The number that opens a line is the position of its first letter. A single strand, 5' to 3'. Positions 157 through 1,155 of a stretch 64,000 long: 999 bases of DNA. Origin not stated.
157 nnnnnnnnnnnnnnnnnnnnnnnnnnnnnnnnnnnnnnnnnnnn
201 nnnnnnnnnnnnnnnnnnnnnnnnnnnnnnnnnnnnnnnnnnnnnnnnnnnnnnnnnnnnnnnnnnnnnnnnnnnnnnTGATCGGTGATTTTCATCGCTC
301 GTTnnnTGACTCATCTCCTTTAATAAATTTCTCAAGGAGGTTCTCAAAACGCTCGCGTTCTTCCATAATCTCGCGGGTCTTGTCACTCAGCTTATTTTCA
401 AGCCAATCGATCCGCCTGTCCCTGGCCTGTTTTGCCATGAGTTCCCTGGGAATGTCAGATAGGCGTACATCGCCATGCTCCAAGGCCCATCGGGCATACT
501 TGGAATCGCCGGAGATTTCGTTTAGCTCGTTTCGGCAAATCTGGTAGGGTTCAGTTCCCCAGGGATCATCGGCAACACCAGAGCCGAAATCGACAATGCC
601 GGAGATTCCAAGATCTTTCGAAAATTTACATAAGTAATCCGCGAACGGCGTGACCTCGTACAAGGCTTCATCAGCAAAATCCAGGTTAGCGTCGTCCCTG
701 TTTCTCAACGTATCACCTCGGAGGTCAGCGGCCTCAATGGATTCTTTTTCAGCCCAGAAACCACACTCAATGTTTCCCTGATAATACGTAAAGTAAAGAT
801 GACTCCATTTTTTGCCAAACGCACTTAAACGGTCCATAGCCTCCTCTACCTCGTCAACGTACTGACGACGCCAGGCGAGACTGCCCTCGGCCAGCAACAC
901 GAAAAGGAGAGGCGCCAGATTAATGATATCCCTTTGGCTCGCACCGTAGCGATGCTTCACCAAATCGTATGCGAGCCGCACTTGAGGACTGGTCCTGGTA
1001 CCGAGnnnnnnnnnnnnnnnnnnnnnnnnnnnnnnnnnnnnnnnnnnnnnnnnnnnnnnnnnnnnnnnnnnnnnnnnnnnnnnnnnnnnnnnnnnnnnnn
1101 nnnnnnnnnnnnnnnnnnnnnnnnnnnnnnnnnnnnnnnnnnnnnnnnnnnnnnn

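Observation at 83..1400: XRE-HTH protein with a large unknown C-terminal domain coupled to a DUF4258 protein in an AT-rich islet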

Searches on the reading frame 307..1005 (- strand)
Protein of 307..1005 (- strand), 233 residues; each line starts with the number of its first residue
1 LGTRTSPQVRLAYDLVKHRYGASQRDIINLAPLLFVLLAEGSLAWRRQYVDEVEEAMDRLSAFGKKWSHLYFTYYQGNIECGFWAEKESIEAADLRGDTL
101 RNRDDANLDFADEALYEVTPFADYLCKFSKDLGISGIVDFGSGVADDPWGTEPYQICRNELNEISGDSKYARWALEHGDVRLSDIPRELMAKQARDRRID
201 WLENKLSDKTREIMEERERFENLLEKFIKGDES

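Call 62: search_protein_representatives(protein=window:307-1005:-)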
Query: 233 residues. Proteins with E-value up to 0.001 (for the whole library): 669; up to 1e-10: 328; up to 1e-30: 52. The best 150 are listed.
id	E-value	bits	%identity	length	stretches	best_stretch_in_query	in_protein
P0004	1.5e-129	446.9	84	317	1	1-232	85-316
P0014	7.5e-100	349.6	72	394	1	2-221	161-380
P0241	3.7e-70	252.5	54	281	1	1-227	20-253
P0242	3.5e-60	219.8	52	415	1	5-228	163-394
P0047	6.0e-59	215.8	53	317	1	4-211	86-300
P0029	7.1e-59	215.5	58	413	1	2-205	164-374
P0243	6.7e-57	209.1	49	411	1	2-220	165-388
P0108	1.2e-55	205.0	49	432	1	3-231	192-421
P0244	4.7e-54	199.8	47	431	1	4-225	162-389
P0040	1.1e-53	198.5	50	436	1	2-219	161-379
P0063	2.7e-53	197.3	50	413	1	2-219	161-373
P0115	3.1e-53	197.1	49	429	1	2-227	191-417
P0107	6.3e-53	196.1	53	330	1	5-212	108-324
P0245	1.2e-51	191.9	50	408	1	1-223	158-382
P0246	5.6e-50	186.4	47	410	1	6-219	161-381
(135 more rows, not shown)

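Call 73: search_dna_similar(query=window:307-1005:-, collection=plasmids, mode=protein, max_evalue=0.001, max_rows=15)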
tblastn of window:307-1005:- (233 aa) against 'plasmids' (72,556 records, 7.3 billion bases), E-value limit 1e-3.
Records with a match: 7; places in all: 7; records where one place covers at least 80% of the query: 7.
Best place of each record, by identity: <60% 7.
By first word of the organism name: Sphingopyxis 3; Ensifer 2; Rhodovastum 1; Blastomonas 1.
By predicted mobility (MOB-suite, as given by PLSDB): non-mobilizable 5; mobilizable 2.
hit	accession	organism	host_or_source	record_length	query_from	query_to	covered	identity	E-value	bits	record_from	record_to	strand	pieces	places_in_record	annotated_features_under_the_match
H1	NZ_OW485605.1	Rhodovastum atsumiense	-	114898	4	219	93%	28.3%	2e-7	59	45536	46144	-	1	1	helix-turn-helix transcriptional regulator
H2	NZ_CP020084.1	Blastomonas fulva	Cell culture,microcystis culture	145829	1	205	88%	29.7%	5e-7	57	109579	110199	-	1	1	helix-turn-helix transcriptional regulator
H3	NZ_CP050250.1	Sphingopyxis terrae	bacterial pure culture,Beijing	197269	12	215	88%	28.4%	4e-4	49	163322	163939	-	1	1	helix-turn-helix transcriptional regulator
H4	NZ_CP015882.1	Ensifer adhaerens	silty clay loam soil (pH 6.1)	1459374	10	215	88%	27.8%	3e-10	67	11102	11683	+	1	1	none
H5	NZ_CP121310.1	Ensifer adhaerens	bacterial colony,soil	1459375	10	215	88%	27.8%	3e-10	67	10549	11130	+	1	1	none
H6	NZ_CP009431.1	Sphingopyxis macrogoltabida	soil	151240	12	215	88%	26.9%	3e-5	52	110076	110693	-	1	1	helix-turn-helix transcriptional regulator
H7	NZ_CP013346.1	Sphingopyxis macrogoltabida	whole organism,activated sludge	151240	12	215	88%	26.9%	3e-5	52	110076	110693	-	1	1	helix-turn-helix transcriptional regulator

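Call 74: search_dna_similar(query=window:307-1005:-, collection=phages, mode=protein, max_evalue=0.001, max_rows=15)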
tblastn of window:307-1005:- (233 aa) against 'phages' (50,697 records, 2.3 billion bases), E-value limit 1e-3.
No match.

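Call 75: get_annotated_region(hit=H1, flank=2500)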
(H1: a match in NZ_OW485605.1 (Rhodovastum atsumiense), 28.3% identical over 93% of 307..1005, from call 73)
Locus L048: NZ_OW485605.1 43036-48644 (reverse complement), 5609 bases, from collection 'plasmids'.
description: Rhodovastum atsumiense strain G2-11 plasmid RHOApd
organism: Rhodovastum atsumiense (NCBI taxid 504468)
taxonomy: Bacteria; Pseudomonadota; Alphaproteobacteria; Rhodospirillales; Acetobacteraceae; Rhodovastum; Rhodovastum atsumiense
host: -; source: -; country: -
typing (MOB-suite, as given by PLSDB): non-mobilizable
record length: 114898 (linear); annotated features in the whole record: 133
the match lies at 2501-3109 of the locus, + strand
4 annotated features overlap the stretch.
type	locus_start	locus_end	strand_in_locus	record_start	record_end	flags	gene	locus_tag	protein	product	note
CDS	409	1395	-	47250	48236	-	-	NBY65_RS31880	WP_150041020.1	site-specific integrase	GO:0015074 - DNA integration [Evidence IEA]; GO:0006310 - DNA recombination [Evidence IEA]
CDS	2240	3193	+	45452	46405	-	-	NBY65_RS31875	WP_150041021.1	helix-turn-helix transcriptional regulator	-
CDS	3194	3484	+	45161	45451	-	-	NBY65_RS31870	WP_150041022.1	hypothetical protein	-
CDS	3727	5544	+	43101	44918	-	-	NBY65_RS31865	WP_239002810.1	UvrD-helicase domain-containing protein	-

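Call 76: get_annotated_region(hit=H2, flank=2500)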
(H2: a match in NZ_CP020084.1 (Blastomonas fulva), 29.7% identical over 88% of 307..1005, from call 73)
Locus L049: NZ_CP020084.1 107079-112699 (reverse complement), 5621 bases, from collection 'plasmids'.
description: Blastomonas fulva strain T2 plasmid unnamed, complete sequence
organism: Blastomonas fulva (NCBI taxid 1550728)
taxonomy: Bacteria; Pseudomonadota; Alphaproteobacteria; Sphingomonadales; Sphingomonadaceae; Blastomonas; Blastomonas fulva
host: -; source: Cell culture,microcystis culture; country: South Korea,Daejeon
typing (MOB-suite, as given by PLSDB): non-mobilizable
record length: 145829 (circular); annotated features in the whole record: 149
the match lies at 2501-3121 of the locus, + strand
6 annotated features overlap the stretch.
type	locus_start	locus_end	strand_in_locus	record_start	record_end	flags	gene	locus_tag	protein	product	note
CDS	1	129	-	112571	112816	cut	-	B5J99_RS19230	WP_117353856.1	helix-turn-helix transcriptional regulator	-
CDS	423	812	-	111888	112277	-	-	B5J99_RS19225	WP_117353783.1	type II toxin-antitoxin system VapC family toxin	-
CDS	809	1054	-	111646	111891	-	-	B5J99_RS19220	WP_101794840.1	AbrB/MazE/SpoVT family DNA-binding domain-containing protein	-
CDS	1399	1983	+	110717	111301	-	-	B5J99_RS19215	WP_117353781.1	recombinase family protein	GO:0006310 - DNA recombination [Evidence IEA]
CDS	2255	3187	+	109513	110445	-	-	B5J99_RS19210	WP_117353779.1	helix-turn-helix transcriptional regulator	-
CDS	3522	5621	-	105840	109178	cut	-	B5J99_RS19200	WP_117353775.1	DEAD/DEAH box helicase family protein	-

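Call 77: get_annotated_region(hit=H6, flank=2500)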
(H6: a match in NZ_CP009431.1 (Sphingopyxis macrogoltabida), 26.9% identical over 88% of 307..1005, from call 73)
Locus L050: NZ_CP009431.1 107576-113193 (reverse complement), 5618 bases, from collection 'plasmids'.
description: Sphingopyxis macrogoltabida strain 203 plasmid unnamed, complete sequence
organism: Sphingopyxis macrogoltabida (NCBI taxid 33050)
taxonomy: Bacteria; Pseudomonadota; Alphaproteobacteria; Sphingomonadales; Sphingomonadaceae; Sphingopyxis; Sphingopyxis macrogoltabida
host: -; source: soil; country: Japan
typing (MOB-suite, as given by PLSDB): mobilizable; replicon rep_cluster_2256; relaxase MOBF
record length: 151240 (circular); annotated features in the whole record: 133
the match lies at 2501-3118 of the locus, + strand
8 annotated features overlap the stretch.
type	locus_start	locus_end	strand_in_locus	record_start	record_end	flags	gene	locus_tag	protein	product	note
CDS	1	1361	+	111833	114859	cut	mobF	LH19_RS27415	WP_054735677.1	MobF family relaxase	-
CDS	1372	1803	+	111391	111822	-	-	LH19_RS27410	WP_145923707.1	hypothetical protein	-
CDS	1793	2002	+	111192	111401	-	-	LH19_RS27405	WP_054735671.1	hypothetical protein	-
CDS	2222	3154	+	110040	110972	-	-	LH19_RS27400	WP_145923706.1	helix-turn-helix transcriptional regulator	-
CDS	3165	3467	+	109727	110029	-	-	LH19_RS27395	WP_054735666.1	hypothetical protein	-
CDS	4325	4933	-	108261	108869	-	-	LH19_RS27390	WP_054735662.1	methyltransferase domain-containing protein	-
CDS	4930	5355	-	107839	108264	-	-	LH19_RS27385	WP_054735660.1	hypothetical protein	-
CDS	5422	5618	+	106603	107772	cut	-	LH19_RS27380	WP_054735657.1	cysteine desulfurase family protein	-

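Call 78: search_protein_families(library=pfam, proteins=[L048:3194-3481:+, L050:3165-3464:+, L048:2240-3190:+, L050:2222-3151:+], max_evalue=0.1)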
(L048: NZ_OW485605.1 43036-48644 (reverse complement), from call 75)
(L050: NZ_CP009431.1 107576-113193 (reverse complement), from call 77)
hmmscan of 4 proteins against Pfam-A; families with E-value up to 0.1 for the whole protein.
L048:3194-3481:+ (96 aa): 0 families

L050:3165-3464:+ (100 aa): 0 families

L048:2240-3190:+ (317 aa): 7 families
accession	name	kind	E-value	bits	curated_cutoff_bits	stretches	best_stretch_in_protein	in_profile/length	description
PF01381.28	HTH_3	-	8e-12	45.4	23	1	9-64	1-55/55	Helix-turn-helix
PF12844.13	HTH_19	-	4.1e-10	39.9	30.2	1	7-65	2-59/64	Helix-turn-helix domain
PF13560.12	HTH_31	-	2.5e-09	37.8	27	1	7-64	4-61/64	Helix-turn-helix domain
PF13443.12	HTH_26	-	2.3e-06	28.2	22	1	8-64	1-57/63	Cro/C1-type HTH DNA-binding domain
PF13413.12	HTH_25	-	0.0025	18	24.6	1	9-46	2-39/62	Helix-turn-helix domain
PF24250.1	HVO_2718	-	0.0049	17.1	30.3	1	13-58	120-163/173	Transcription regulator HVO_2718-like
PF01047.28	MarR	-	0.064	13.6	24.6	0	14-37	14-37/59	MarR family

L050:2222-3151:+ (310 aa): 6 families
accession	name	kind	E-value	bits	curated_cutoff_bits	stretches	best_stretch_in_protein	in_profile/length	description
PF01381.28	HTH_3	-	1.8e-11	44.4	23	1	12-64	4-55/55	Helix-turn-helix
PF13560.12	HTH_31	-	5.5e-11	43.1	27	1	12-63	9-60/64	Helix-turn-helix domain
PF13443.12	HTH_26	-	4.5e-10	40.1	22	1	12-67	5-60/63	Cro/C1-type HTH DNA-binding domain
PF12844.13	HTH_19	-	1.6e-07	31.5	30.2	1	7-65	2-59/64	Helix-turn-helix domain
PF20432.4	Xre-like-HTH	-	0.057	14.2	25.8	0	15-51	21-59/63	Antitoxin Xre-like helix-turn-helix domain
PF13413.12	HTH_25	-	0.06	13.6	24.6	0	13-41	6-34/62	Helix-turn-helix domain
